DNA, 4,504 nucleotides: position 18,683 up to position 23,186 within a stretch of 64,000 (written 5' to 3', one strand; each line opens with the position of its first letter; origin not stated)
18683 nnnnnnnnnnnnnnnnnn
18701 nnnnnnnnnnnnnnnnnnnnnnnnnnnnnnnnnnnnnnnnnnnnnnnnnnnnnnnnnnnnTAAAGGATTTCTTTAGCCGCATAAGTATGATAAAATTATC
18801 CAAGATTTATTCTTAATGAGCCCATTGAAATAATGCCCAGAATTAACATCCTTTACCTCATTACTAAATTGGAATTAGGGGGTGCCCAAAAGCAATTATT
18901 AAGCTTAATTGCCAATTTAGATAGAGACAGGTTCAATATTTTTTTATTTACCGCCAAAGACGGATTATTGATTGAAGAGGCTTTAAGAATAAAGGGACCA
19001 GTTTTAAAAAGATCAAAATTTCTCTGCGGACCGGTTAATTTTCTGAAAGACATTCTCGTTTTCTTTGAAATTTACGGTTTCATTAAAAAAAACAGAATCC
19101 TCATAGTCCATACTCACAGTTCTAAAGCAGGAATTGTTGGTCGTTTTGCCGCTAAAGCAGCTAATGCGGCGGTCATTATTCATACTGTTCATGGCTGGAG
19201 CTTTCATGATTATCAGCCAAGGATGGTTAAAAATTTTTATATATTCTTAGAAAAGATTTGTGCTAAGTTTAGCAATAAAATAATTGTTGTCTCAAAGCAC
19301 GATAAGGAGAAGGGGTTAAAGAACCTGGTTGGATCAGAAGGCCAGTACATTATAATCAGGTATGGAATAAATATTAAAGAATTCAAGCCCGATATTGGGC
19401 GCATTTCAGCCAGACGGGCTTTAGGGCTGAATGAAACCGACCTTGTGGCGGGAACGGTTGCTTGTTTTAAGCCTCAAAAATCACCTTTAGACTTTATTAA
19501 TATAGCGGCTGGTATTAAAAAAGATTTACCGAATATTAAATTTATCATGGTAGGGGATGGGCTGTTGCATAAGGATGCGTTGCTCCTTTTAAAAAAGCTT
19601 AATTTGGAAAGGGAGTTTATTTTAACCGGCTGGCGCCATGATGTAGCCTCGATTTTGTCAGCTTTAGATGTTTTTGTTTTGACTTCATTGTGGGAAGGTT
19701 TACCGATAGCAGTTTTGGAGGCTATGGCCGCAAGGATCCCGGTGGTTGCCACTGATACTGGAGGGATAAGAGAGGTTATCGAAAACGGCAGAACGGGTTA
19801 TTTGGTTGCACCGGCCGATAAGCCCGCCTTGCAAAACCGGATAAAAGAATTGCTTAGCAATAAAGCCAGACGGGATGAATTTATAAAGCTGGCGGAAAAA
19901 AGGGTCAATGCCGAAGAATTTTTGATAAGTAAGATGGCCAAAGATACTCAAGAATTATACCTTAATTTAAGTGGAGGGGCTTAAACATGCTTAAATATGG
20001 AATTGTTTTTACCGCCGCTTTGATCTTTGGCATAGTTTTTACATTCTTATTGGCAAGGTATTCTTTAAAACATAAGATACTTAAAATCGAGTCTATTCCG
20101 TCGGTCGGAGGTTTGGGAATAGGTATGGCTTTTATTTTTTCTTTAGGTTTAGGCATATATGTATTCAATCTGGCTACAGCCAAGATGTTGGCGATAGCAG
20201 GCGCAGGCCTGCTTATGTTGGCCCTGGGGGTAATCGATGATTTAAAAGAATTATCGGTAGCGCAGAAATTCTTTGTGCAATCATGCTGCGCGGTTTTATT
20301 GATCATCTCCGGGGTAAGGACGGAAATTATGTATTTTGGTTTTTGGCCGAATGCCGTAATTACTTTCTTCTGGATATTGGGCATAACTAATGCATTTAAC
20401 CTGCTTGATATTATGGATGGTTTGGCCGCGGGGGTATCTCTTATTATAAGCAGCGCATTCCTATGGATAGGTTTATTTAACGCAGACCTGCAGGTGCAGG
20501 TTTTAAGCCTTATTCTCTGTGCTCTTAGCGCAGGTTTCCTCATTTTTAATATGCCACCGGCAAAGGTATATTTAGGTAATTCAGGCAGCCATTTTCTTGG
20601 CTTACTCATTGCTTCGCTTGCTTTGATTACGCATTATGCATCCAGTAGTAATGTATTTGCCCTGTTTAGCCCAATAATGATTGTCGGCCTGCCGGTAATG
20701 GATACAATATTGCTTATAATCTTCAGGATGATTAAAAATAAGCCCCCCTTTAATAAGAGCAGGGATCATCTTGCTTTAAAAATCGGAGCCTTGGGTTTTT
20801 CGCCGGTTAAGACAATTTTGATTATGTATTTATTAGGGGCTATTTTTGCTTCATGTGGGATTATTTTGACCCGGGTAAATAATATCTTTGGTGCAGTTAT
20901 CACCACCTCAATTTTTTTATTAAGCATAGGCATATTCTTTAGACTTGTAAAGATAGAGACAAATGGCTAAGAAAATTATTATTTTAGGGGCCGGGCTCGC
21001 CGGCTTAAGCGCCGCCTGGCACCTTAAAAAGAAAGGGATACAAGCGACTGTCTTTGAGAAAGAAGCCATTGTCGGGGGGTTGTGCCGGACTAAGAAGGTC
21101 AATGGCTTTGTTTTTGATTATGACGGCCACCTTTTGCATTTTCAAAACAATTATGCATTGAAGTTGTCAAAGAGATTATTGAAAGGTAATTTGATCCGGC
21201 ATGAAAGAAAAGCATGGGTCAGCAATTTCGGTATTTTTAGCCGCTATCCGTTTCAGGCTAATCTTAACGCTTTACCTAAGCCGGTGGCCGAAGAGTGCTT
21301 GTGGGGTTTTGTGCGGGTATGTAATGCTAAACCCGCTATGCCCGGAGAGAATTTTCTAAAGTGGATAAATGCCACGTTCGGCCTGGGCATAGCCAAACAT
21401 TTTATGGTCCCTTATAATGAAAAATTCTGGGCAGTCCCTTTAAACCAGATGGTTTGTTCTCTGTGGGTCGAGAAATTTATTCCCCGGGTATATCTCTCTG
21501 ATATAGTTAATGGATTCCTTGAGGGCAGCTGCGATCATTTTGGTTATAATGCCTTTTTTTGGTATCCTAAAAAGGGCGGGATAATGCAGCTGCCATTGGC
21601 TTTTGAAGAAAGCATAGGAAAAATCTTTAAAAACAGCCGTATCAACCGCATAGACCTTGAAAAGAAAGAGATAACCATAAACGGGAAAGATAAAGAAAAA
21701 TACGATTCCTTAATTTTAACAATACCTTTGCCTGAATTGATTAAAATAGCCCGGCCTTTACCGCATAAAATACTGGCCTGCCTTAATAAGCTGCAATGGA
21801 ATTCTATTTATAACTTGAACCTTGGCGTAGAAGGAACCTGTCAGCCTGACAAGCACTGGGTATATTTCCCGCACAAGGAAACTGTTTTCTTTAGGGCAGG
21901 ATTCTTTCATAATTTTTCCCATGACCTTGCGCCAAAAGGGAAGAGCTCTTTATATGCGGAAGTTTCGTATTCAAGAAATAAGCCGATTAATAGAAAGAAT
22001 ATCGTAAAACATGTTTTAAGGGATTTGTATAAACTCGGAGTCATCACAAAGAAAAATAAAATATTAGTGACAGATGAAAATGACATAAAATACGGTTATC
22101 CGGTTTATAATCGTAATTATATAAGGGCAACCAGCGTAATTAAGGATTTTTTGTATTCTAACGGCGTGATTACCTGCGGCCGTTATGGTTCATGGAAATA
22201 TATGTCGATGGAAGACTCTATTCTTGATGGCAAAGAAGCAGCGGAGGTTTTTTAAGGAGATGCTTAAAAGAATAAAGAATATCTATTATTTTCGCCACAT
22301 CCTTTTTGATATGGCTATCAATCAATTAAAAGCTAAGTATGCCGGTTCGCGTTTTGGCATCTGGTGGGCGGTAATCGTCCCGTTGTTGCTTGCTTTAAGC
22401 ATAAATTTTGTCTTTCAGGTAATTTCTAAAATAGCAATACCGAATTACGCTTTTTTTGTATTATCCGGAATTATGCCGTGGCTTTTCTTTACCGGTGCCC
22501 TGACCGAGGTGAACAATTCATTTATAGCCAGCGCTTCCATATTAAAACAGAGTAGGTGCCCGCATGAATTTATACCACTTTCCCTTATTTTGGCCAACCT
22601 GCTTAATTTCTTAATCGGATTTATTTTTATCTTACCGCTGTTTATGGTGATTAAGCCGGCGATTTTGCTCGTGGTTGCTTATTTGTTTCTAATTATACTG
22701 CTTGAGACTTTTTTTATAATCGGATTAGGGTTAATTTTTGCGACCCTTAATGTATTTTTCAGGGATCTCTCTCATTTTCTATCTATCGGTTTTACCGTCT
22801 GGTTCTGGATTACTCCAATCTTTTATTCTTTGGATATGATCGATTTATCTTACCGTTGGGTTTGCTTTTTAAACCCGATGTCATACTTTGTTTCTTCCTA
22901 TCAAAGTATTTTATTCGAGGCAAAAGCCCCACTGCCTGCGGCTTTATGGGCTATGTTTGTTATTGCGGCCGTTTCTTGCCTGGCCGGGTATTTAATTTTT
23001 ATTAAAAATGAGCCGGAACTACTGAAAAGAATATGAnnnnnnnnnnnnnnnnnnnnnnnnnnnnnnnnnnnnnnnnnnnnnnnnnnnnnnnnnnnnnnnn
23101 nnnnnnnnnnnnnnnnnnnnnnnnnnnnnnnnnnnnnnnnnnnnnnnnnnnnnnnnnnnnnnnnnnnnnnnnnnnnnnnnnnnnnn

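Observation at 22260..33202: Candidate undescribed glycan-modification system: Wzm/Wzt exporter + giant dual B12-radical-SAM + three tandem rSAM/SPASM paralogs inside a glycosyltransferase locus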

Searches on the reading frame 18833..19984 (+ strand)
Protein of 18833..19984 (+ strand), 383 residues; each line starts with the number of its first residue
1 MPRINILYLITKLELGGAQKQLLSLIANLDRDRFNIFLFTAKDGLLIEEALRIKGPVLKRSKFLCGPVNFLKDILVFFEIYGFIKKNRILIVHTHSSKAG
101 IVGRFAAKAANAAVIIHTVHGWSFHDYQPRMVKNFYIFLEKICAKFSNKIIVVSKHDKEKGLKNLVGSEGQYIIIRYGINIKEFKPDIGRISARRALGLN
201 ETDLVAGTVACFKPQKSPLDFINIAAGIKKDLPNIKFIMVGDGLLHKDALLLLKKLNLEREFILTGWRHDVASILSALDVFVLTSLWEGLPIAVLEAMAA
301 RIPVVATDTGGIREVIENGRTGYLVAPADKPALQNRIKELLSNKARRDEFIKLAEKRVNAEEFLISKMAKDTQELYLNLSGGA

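Call 4: search_protein_families(library=pfam, proteins=[window:18833-19984:+], max_evalue=0.01)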
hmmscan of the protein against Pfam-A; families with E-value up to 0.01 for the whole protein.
window:18833-19984:+ (383 aa): 7 families
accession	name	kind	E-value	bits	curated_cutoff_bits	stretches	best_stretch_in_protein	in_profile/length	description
PF00534.26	Glycos_transf_1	-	3.7e-38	131.2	26.4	1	193-357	5-172/172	Glycosyl transferases group 1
PF13692.12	Glyco_trans_1_4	-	2.8e-33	115.6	27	1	208-343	6-142/142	Glycosyl transferases group 1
PF13439.12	Glyco_transf_4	-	1.7e-17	64.4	28.5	1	16-180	2-167/170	Glycosyltransferase Family 4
PF13579.12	Glyco_trans_4_4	-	1e-11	45.9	29.7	1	16-159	1-140/158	Glycosyl transferase 4-like domain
PF13477.12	Glyco_trans_4_2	-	3.3e-08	34.2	23.4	1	31-154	22-139/139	Glycosyl transferase 4-like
PF20706.3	GT4-conflict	-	2.5e-05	23.9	26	1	270-320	274-324/385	Family 4 Glycosyltransferase in conflict systems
PF13524.12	Glyco_trans_1_2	-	5.7e-05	23.5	25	1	233-361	13-132/144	Glycosyl transferase-like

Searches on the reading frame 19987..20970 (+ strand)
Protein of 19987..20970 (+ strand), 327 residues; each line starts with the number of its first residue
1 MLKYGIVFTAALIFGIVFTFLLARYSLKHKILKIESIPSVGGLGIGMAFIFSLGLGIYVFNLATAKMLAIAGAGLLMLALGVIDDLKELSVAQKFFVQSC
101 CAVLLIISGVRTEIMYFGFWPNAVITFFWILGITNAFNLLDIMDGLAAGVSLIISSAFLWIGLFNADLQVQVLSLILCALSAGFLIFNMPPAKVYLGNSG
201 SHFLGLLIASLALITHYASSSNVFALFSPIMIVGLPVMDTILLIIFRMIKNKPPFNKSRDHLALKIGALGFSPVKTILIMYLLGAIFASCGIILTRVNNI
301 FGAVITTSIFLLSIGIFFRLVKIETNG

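Call 4: search_protein_families(library=pfam, proteins=[window:19987-20970:+], max_evalue=0.01)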
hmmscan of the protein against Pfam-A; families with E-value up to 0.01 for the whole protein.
window:19987-20970:+ (327 aa): 1 family
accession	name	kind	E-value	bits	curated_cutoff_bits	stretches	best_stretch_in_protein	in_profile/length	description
PF00953.26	Glycos_transf_4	-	6.3e-34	117.7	27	1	68-215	2-159/160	Glycosyl transferase family 4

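Call 25: search_protein_families(library=ncbifam, proteins=[window:19987-20970:+], max_evalue=1e-10)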
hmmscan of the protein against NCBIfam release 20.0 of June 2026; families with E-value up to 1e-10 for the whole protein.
window:19987-20970:+ (327 aa): 2 families
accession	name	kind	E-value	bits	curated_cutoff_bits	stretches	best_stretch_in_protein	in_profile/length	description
TIGR02380.1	ECA_wecA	exception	1.7e-26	93.2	326.05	1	35-320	39-333/346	UDP-N-acetylglucosamine--undecaprenyl-phosphate N-acetylglucosaminephosphotransferase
NF053644.1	MraY_archaea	equivalog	1.1e-19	71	450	1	88-255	147-307/340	pseudomurein biosynthesis MraY family phospho-N-acetylmuramoyl-pentapeptide-transferase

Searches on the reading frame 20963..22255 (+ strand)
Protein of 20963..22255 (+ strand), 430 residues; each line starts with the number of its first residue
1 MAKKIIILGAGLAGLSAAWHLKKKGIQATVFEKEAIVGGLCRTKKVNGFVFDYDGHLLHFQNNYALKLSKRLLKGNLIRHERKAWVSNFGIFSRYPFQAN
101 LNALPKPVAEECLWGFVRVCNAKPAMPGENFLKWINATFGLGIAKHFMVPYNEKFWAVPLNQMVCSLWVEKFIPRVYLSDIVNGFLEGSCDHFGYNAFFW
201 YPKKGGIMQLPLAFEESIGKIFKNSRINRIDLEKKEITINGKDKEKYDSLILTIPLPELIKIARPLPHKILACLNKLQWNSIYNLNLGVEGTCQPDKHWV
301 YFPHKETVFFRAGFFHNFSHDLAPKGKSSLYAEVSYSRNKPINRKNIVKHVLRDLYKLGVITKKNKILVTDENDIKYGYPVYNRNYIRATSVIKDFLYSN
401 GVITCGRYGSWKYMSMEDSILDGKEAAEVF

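Call 4: search_protein_families(library=pfam, proteins=[window:20963-22255:+], max_evalue=0.01)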
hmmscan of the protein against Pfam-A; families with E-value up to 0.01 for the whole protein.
window:20963-22255:+ (430 aa): 13 families
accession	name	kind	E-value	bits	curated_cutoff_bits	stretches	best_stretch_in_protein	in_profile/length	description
PF01593.30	Amino_oxidase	-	6.6e-24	85.4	19.8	1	12-428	1-440/443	Flavin containing amine oxidoreductase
PF13450.12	NAD_binding_8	-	8.6e-16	58.4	21.9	1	7-64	1-60/68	NAD(P)-binding Rossmann-like domain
PF01266.30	DAO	-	1.2e-07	32.1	27.9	1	4-38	1-35/353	FAD dependent oxidoreductase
PF07992.20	Pyr_redox_2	-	5.2e-05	23.2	26.1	1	4-46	2-45/291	Pyridine nucleotide-disulphide oxidoreductase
PF00890.30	FAD_binding_2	-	0.0002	21.2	20.4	1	5-39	2-36/414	FAD binding domain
PF01946.23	Thi4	-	0.00027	20.7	26.2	1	3-39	18-55/235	Thi4 family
PF01134.28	GIDA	-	0.00093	18.8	22.1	1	4-31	1-28/391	Glucose inhibited division protein A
PF12831.13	FAD_oxidored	-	0.0011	18.8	27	1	5-54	2-51/416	FAD dependent oxidoreductase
PF13738.12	Pyr_redox_3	-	0.0013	18.4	30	1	6-38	1-34/305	Pyridine nucleotide-disulphide oxidoreductase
PF01494.25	FAD_binding_3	-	0.0015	18.3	22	1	4-35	3-34/349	FAD binding domain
PF03486.20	HI0933_like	-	0.0019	18.1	50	1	4-38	2-36/244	HI0933-like protein Rossmann domain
PF21799.2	MurD-like_N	-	0.0056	17.4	27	0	3-35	1-33/88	Mur ligase MurD-like, N-terminal domain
PF00743.25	FMO-like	-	0.0084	15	22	0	2-44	1-43/532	Flavin-binding monooxygenase-like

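Call 25: search_protein_families(library=ncbifam, proteins=[window:20963-22255:+], max_evalue=1e-10)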
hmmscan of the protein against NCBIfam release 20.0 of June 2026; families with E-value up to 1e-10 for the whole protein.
window:20963-22255:+ (430 aa): 10 families
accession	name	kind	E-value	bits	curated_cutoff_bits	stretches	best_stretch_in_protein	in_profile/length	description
NF005548.0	PRK07208.1-4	equivalog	3.8e-51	174.2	389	1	2-425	3-445/488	hypothetical protein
NF005547.0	PRK07208.1-3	equivalog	6.2e-50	170.3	380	1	3-428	5-439/465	hypothetical protein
NF005545.0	PRK07208.1-1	equivalog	6.8e-29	100.6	451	1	4-419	9-450/504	hypothetical protein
NF005546.0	PRK07208.1-2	equivalog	6.3e-18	64.6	418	0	2-62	4-65/527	hypothetical protein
NF005560.0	PRK07233.1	equivalog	1.6e-17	63.5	252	0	4-64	2-62/435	hypothetical protein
TIGR00562.1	proto_IX_ox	equivalog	9.6e-15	54.1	97.85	0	3-54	3-56/470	protoporphyrinogen oxidase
NF005549.0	PRK07208.1-5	equivalog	1.3e-12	46.9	587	0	3-66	5-72/534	hypothetical protein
TIGR03467.1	HpnE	equivalog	1.7e-12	47.4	283.05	0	5-74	1-72/430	hydroxysqualene dehydroxylase HpnE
NF008843.0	PRK11883.1-3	equivalog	1.7e-11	43.9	406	1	3-84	2-88/424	protoporphyrinogen oxidase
NF008845.0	PRK11883.1-5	equivalog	2.2e-11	42.7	560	0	2-70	4-78/468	protoporphyrinogen oxidase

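Call 29: search_solved_structures(query=window:20963-22252:+, max_evalue=0.001)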
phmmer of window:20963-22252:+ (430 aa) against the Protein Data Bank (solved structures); distinct sequences matched with E-value up to 0.001: 34.
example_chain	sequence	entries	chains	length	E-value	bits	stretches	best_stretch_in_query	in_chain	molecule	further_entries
4dsg_A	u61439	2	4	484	4.8e-49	170.9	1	3-427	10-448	UDP-galactopyranose mutase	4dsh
3ukk_A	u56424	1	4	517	9.7e-41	143.5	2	4-329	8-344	UDP-galactopyranose mutase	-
3uka_A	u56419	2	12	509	1.4e-40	143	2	4-329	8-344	UDP-galactopyranose mutase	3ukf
3ukl_A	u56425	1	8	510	1.4e-40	143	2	4-329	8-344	UDP-galactopyranose mutase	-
3ukh_A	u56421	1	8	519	1.5e-40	142.9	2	4-329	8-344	UDP-galactopyranose mutase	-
3ute_A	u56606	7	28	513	2.9e-40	142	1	4-330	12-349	UDP-galactopyranose mutase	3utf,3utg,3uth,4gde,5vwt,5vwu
3ukq_A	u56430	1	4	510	3.6e-40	141.6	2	4-329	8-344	UDP-galactopyranose mutase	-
4u8i_A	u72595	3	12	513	3.9e-40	141.5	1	4-330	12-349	UDP-galactopyranose mutase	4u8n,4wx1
3ukp_A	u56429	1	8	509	9.4e-40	140.2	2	4-329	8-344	UDP-galactopyranose mutase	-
4u8k_A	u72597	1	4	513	1.9e-39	139.2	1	4-330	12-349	UDP-galactopyranose mutase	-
4u8l_A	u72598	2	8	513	3.7e-39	138.3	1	4-330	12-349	UDP-galactopyranose mutase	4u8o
4u8j_A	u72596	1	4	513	5.1e-39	137.8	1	4-330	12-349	UDP-galactopyranose mutase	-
4u8m_A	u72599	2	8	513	5.1e-39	137.8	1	4-330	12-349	UDP-galactopyranose mutase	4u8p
5hhf_A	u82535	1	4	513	6.6e-39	137.5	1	4-330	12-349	UDP-galactopyranose mutase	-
9rvj_A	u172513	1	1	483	1.4e-06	30.9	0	3-45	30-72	Tetrapodal ancestor of L-amino acid oxidase: Q225H - W377I double mutant with phenylalanin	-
3gf4_A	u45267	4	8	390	0.00012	24.6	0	2-64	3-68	UDP-galactopyranose mutase | Probable UDP-galactopyranose mutase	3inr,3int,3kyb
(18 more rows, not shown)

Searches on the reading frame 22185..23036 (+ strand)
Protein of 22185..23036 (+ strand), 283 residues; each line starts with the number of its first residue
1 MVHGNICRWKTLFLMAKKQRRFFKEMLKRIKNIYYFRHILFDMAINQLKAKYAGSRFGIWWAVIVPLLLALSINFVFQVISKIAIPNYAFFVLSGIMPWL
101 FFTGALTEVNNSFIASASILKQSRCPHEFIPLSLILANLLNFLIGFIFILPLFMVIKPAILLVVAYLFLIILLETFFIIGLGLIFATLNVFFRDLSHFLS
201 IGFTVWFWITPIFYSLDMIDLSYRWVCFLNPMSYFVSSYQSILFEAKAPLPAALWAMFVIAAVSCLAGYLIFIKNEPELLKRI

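Call 3: search_protein_families(library=pfam, proteins=[window:22185-23036:+], max_evalue=0.01)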
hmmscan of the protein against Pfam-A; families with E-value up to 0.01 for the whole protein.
window:22185-23036:+ (283 aa): 1 family
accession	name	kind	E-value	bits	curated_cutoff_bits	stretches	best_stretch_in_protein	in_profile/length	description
PF01061.29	ABC2_membrane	-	4.8e-13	49.6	26.9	1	47-244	10-211/211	ABC-2 type transporter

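Call 5: search_protein_families(library=ncbifam, proteins=[window:22185-23036:+], max_evalue=0.001)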
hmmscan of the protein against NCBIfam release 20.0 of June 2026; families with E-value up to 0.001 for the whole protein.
window:22185-23036:+ (283 aa): 2 families
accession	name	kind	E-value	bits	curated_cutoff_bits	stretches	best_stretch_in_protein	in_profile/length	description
NF050109.1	galactan_ABC_perm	equivalog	4.5e-12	46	380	1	20-249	4-239/272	galactan export ABC transporter permease subunit Wzm/RfbD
NF050053.1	CapPschTportKpsM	equivalog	8.8e-05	22.6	300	1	39-264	4-237/257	capsule polysaccharide transporter KpsM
